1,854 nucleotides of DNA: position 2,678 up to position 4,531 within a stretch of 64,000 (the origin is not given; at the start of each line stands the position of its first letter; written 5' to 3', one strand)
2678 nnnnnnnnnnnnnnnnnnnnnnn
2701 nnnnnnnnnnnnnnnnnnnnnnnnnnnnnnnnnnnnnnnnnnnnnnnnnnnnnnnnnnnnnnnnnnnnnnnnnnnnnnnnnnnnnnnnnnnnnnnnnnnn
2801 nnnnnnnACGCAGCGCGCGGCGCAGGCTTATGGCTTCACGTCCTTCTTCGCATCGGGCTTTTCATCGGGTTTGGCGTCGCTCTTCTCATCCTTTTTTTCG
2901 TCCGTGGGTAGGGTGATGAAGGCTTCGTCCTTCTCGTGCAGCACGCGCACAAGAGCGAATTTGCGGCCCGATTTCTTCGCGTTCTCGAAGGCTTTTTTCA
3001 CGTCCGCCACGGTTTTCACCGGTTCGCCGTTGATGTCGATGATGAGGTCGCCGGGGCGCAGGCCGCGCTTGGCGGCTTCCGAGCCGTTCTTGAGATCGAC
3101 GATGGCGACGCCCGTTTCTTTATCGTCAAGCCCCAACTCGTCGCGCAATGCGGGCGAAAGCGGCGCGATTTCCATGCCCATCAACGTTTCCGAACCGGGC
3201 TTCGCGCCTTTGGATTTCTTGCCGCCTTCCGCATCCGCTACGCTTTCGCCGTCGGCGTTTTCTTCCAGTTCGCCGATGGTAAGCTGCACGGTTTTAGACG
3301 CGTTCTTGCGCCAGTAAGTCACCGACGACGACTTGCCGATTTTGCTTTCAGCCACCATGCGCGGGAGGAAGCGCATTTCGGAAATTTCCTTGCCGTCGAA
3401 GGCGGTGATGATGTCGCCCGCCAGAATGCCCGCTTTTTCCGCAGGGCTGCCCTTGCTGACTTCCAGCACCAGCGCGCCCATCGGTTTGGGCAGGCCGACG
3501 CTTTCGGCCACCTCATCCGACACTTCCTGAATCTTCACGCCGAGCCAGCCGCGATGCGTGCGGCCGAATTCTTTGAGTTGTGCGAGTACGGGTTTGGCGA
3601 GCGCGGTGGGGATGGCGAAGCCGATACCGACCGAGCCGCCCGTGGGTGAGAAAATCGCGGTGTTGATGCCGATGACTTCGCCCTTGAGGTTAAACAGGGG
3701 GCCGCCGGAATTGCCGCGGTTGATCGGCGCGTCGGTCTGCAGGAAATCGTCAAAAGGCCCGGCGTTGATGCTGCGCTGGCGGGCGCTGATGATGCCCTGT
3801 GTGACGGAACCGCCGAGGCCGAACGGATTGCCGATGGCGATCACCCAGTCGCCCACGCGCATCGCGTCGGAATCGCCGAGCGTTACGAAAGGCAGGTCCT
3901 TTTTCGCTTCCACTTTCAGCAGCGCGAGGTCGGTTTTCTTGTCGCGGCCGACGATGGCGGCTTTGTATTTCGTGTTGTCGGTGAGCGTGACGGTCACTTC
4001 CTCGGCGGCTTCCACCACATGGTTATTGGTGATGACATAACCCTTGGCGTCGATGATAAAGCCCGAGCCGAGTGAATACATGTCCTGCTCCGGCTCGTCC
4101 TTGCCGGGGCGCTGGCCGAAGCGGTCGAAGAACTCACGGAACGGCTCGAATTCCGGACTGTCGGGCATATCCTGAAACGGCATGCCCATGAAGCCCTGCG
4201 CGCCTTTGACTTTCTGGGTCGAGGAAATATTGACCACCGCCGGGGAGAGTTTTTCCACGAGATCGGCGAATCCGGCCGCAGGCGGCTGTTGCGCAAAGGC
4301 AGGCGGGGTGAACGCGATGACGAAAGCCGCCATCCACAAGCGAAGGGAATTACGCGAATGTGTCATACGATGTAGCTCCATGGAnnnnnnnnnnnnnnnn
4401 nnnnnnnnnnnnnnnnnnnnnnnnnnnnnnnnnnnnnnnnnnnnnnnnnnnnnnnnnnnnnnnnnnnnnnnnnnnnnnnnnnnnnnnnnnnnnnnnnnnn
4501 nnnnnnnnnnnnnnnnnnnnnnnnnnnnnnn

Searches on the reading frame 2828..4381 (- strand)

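Call 62: search_protein_families(library=pfam, proteins=[window:2828-4381:-], max_evalue=0.00001)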
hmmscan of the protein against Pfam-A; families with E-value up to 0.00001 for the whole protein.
window:2828-4381:- (517 aa): 6 families
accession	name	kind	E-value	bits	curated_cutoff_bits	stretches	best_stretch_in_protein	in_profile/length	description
PF13365.12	Trypsin_2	-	1.3e-38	133.4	27.6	1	105-239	1-144/144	Trypsin-like peptidase domain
PF13180.12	PDZ_2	-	2e-24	86.1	27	2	279-368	2-79/80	PDZ domain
PF17820.7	PDZ_6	-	5e-21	74.6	27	2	305-336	2-33/54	PDZ domain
PF00089.32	Trypsin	-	6.5e-21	75.6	20.6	1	105-263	27-217/220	Trypsin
PF00595.29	PDZ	-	1.7e-18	67.2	23.2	2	276-337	8-61/81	PDZ domain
PF14685.13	PDZ_Tricorn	-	1.5e-06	28.5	25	0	436-470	33-69/88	Tricorn protease PDZ domain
